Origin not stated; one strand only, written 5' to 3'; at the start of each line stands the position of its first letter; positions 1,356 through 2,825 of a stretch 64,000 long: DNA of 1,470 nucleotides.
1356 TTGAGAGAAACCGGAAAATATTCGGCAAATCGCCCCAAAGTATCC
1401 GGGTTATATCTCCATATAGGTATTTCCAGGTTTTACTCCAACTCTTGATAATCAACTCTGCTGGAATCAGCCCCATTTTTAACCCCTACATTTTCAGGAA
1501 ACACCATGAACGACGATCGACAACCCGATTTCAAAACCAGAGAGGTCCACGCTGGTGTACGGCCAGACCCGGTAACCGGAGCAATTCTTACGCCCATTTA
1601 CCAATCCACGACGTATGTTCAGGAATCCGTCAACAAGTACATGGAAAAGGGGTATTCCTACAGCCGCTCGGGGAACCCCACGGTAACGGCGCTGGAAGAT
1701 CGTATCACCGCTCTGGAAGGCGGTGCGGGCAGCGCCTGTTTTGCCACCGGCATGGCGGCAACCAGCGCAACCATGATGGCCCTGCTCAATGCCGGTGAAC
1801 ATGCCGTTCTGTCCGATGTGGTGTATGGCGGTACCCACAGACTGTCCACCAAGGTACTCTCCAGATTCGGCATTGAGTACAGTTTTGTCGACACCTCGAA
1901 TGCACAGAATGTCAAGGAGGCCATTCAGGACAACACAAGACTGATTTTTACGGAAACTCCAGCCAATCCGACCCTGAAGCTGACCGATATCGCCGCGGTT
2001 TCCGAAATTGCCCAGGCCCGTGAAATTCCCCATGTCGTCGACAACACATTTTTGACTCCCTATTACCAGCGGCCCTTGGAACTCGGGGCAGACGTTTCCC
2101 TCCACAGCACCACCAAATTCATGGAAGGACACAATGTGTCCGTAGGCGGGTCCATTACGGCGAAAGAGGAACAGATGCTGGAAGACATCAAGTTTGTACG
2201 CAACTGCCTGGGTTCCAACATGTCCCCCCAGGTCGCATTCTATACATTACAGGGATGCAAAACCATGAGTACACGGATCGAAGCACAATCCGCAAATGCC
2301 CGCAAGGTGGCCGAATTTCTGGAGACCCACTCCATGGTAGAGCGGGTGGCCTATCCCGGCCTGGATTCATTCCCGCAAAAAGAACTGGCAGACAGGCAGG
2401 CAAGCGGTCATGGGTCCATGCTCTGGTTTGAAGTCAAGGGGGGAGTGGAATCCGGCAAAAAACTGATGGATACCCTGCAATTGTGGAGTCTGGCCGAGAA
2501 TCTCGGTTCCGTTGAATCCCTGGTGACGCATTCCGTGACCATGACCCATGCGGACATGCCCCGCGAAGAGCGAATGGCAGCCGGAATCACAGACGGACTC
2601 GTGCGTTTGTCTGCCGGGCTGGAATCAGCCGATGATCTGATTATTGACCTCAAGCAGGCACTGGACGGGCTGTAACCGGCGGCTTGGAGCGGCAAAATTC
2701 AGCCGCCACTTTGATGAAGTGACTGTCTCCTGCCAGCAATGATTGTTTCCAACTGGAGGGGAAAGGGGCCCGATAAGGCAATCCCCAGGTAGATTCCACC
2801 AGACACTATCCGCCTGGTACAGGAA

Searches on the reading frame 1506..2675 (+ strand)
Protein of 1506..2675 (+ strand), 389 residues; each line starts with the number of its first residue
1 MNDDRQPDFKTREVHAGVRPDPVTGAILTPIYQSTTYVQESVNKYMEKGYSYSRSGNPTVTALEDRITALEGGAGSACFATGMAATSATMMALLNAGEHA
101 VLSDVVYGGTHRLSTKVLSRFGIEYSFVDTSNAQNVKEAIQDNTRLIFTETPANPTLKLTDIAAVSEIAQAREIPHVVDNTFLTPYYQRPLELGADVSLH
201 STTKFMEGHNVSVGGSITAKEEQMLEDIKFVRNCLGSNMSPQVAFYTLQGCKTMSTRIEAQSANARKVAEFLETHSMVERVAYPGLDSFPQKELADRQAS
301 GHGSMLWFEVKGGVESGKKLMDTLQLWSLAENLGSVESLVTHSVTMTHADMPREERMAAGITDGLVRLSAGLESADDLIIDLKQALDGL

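Call 12: find_encoding_contigs(protein=window:1506-2675:+, flank=3000, max_places=6)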
Protein window:1506-2675:+ (389 aa): 2 contigs read that carry it; 2 places shown.
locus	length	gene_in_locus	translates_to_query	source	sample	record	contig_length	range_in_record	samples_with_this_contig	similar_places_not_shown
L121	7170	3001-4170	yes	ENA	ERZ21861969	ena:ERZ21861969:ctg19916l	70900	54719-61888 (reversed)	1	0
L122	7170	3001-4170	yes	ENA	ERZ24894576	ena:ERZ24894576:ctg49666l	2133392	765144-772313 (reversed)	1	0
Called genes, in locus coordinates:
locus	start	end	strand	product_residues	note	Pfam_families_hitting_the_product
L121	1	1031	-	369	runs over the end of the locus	PF01207:Dus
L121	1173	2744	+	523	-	PF04262:Glu_cys_ligase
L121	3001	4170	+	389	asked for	PF01053:Cys_Met_Meta_PP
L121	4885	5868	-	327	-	PF04392:ABC_sub_bind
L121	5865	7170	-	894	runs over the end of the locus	PF00672:HAMP (weak), PF07690:MFS_1, PF00083:Sugar_tr (weak), PF07690:MFS_1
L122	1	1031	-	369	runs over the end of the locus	PF01207:Dus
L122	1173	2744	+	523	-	PF04262:Glu_cys_ligase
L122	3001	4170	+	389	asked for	PF01053:Cys_Met_Meta_PP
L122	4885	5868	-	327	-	PF04392:ABC_sub_bind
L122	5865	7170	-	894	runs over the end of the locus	PF00672:HAMP (weak), PF00083:Sugar_tr (weak), PF07690:MFS_1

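Call 29: find_homologous_proteins(query=window:1506-2672:+, max_evalue=1e-50)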
Query window:1506-2672:+ (389 aa): 7989 proteins with E <= 1e-50 among 8000 candidates; the best 120 are listed.
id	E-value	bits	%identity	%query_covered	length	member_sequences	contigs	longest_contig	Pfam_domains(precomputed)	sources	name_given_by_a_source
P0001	2.2e-254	861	100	100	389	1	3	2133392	PF01053.27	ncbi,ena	-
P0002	3.1e-254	860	100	100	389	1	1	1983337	PF01053.27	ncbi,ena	-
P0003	3.2e-253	857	99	100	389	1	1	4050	PF01053.27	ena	-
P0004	5.5e-253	856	99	100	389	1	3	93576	PF01053.27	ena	-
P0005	5.6e-253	856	99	100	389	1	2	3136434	PF01053.27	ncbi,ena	-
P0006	7.4e-253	856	99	100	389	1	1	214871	PF01053.27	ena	-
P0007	1.5e-252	855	99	100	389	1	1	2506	PF01053.27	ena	-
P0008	3.8e-252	854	99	100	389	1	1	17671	PF01053.27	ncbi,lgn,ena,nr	ncbi:MAG: PLP-dependent aspartate aminotransferase family protein [Gammaproteobacteria bacterium]|nr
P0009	5.3e-252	853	99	100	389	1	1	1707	PF01053.27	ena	-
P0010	1.3e-251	852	98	100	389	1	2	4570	PF01053.27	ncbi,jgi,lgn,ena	-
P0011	6.6e-236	800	91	100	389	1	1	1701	PF00155.28,PF01053.27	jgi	-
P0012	1.2e-234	796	91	100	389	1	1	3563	PF00155.28,PF01053.27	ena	-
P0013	1.2e-234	796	91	100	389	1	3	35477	PF00155.28,PF01053.27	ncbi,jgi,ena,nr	ncbi:MAG: PLP-dependent aspartate aminotransferase family protein [Gammaproteobacteria bacterium]|nr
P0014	3.0e-234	795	91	100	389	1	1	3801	PF00155.28,PF01053.27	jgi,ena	-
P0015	1.1e-233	793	91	100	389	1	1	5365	PF00155.28,PF01053.27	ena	-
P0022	8.3e-232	787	89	100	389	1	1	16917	PF00155.28,PF01053.27,PF01041.24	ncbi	-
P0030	2.4e-230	782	89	100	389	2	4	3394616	PF00155.28,PF01053.27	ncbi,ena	-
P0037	8.7e-229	777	89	100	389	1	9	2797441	PF01212.28,PF01053.27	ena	-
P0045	4.4e-228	774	88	100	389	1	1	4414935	PF01053.27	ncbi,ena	-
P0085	5.8e-225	764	88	100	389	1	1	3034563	PF00155.28,PF01053.27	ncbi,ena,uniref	ncbi:trans-sulfuration enzyme family protein [Candidatus Spongiihabitans sp.]|uniref:trans-sulfurati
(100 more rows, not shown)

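Call 31: find_encoding_contigs(protein=P0085, flank=3000, max_places=2)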
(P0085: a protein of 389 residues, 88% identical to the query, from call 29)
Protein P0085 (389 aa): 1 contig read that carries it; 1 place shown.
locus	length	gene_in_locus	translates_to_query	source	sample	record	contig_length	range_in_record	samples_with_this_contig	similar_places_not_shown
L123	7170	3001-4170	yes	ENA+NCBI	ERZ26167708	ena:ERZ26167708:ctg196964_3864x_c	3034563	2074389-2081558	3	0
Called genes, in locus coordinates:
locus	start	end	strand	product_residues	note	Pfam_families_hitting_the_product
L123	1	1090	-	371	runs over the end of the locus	PF01207:Dus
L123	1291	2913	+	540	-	PF04262:Glu_cys_ligase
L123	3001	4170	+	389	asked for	PF01053:Cys_Met_Meta_PP, PF00155:Aminotran_1_2 (weak)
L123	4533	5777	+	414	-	PF01555:N6_N4_Mtase (weak), PF01170:UPF0020 (faint)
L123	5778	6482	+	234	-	PF15515:MvaI_BcnI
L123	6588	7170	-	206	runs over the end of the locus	-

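Call 32: find_encoding_contigs(protein=P0013, flank=3000, max_places=2)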
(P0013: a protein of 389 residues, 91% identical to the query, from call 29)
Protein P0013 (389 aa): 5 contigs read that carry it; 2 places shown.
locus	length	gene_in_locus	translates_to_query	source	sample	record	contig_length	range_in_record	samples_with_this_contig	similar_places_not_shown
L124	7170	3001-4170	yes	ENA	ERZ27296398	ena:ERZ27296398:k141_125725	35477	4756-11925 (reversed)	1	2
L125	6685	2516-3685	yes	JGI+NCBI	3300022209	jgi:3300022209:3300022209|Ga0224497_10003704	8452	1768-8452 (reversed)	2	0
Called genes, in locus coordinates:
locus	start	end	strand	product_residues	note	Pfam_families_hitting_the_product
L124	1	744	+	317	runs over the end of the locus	PF00291:PALP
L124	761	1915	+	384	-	PF01168:Ala_racemase_N, PF14031:D-ser_dehydrat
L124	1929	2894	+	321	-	PF02423:OCD_Mu_crystall, PF01488:Shikimate_DH (weak)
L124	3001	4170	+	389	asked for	PF01053:Cys_Met_Meta_PP, PF00155:Aminotran_1_2 (weak)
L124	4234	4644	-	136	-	PF07238:PilZ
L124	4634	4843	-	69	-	-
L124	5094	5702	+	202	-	-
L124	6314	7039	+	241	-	PF10411:DsbC_N, PF13098:Thioredoxin_2, PF13462:Thioredoxin_4 (faint), PF01323:DSBA (faint)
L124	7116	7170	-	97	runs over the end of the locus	-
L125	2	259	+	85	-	PF00291:PALP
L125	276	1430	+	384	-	PF01168:Ala_racemase_N, PF14031:D-ser_dehydrat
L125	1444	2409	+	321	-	PF02423:OCD_Mu_crystall, PF01488:Shikimate_DH (weak)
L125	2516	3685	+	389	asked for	PF01053:Cys_Met_Meta_PP, PF00155:Aminotran_1_2 (weak)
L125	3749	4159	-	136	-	PF07238:PilZ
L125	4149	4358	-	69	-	-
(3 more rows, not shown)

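Call 33: find_encoding_contigs(protein=P0045, flank=3000, max_places=2)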
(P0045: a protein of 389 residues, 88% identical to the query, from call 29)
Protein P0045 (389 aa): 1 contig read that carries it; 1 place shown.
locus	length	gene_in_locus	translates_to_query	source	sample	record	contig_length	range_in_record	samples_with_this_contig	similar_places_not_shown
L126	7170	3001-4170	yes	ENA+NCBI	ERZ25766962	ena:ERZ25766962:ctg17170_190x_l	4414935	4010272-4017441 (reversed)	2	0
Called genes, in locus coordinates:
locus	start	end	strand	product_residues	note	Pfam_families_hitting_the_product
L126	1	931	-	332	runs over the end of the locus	PF01207:Dus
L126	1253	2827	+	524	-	PF04262:Glu_cys_ligase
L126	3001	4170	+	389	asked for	PF01053:Cys_Met_Meta_PP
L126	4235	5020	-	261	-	PF02668:TauD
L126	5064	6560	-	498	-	PF07366:SnoaL (weak), PF12680:SnoaL_2, PF14534:DUF4440, PF01571:GCV_T, PF08669:GCV_T_C (weak)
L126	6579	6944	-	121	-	-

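Call 35: find_encoding_contigs(protein=P0005, flank=3000, max_places=2)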
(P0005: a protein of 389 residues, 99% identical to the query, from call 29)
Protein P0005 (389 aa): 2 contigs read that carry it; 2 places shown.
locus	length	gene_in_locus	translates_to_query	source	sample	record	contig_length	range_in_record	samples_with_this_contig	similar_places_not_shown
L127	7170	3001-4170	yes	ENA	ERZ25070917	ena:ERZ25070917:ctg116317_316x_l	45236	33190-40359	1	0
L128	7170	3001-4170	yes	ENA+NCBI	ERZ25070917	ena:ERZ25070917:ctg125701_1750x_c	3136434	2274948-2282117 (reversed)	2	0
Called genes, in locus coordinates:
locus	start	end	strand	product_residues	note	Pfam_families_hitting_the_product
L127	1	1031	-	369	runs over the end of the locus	PF01207:Dus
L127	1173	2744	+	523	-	PF04262:Glu_cys_ligase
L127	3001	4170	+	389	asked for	PF01053:Cys_Met_Meta_PP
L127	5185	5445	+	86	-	-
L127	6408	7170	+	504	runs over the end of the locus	PF01266:DAO (weak), PF04820:Trp_halogenase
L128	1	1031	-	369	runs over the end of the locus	PF01207:Dus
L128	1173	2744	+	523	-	PF04262:Glu_cys_ligase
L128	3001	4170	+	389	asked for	PF01053:Cys_Met_Meta_PP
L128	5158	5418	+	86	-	-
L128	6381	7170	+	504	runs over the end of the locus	PF01266:DAO (weak), PF04820:Trp_halogenase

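Call 36: find_encoding_contigs(protein=P0030, flank=3000, max_places=3)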
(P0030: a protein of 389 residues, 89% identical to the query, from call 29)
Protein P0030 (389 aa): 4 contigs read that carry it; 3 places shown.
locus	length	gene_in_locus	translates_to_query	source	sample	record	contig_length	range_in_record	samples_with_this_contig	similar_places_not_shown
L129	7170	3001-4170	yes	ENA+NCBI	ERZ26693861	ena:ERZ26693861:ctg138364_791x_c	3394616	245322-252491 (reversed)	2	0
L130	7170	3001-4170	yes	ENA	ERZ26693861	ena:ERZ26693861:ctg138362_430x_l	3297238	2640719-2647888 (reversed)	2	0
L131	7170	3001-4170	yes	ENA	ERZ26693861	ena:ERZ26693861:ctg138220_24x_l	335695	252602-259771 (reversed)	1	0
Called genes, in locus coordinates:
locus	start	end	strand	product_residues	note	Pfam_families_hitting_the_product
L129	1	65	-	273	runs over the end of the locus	PF04116:FA_hydroxylase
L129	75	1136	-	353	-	PF01207:Dus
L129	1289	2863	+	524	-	PF04262:Glu_cys_ligase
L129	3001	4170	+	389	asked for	PF01053:Cys_Met_Meta_PP, PF00155:Aminotran_1_2 (weak)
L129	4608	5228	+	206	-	PF00857:Isochorismatase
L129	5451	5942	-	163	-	-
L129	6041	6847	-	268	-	PF13546:DDE_5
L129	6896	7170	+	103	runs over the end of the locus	PF20586:DUF6788 (weak)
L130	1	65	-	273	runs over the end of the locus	PF04116:FA_hydroxylase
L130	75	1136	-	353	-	PF01207:Dus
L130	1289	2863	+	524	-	PF04262:Glu_cys_ligase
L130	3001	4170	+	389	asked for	PF01053:Cys_Met_Meta_PP, PF00155:Aminotran_1_2 (weak)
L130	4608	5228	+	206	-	PF00857:Isochorismatase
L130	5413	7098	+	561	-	PF03235:GmrSD_N, PF01844:HNH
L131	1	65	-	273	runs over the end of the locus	PF04116:FA_hydroxylase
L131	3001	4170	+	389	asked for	PF01053:Cys_Met_Meta_PP, PF00155:Aminotran_1_2 (weak)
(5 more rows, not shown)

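Call 37: find_encoding_contigs(protein=P0037, flank=3000, max_places=3)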
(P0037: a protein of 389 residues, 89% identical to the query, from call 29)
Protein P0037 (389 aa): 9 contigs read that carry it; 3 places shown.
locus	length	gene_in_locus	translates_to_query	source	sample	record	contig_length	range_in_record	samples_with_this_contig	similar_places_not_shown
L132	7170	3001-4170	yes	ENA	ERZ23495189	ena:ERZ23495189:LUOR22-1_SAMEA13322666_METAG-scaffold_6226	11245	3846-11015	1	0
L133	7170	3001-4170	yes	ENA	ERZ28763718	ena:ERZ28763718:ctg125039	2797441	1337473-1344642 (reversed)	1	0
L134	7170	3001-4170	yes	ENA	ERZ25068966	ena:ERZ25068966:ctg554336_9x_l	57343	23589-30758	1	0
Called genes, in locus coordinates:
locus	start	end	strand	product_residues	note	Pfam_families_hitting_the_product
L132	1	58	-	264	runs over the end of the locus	PF04116:FA_hydroxylase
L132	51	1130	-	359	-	PF01207:Dus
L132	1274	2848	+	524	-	PF04262:Glu_cys_ligase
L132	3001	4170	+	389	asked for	PF01053:Cys_Met_Meta_PP, PF01212:Beta_elim_lyase (faint)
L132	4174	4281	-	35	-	-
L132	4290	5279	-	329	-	PF02661:Fic, PF00376:MerR, PF13411:MerR_1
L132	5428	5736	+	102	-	PF13560:HTH_31 (weak), PF01381:HTH_3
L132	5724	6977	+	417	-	PF13657:Couple_hipA, PF07804:HipA_C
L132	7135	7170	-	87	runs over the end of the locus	?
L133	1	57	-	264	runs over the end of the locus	PF04116:FA_hydroxylase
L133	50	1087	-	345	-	PF01207:Dus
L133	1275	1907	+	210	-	PF04262:Glu_cys_ligase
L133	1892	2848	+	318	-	PF04262:Glu_cys_ligase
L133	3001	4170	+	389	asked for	PF01053:Cys_Met_Meta_PP, PF01212:Beta_elim_lyase (faint)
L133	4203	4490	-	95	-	-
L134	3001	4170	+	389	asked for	PF01053:Cys_Met_Meta_PP, PF01212:Beta_elim_lyase (faint)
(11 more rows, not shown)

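Call 38: find_encoding_contigs(protein=P0022, flank=3000, max_places=2)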
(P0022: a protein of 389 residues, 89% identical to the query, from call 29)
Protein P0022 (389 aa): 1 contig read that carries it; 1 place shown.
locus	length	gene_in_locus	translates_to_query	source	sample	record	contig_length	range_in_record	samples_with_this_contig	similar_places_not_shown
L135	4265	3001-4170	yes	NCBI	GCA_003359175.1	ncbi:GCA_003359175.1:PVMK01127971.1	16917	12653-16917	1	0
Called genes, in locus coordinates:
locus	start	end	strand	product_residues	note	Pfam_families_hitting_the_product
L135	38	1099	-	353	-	PF01207:Dus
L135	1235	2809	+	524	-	PF04262:Glu_cys_ligase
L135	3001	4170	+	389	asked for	PF01053:Cys_Met_Meta_PP, PF00155:Aminotran_1_2 (weak), PF01041:DegT_DnrJ_EryC1 (weak)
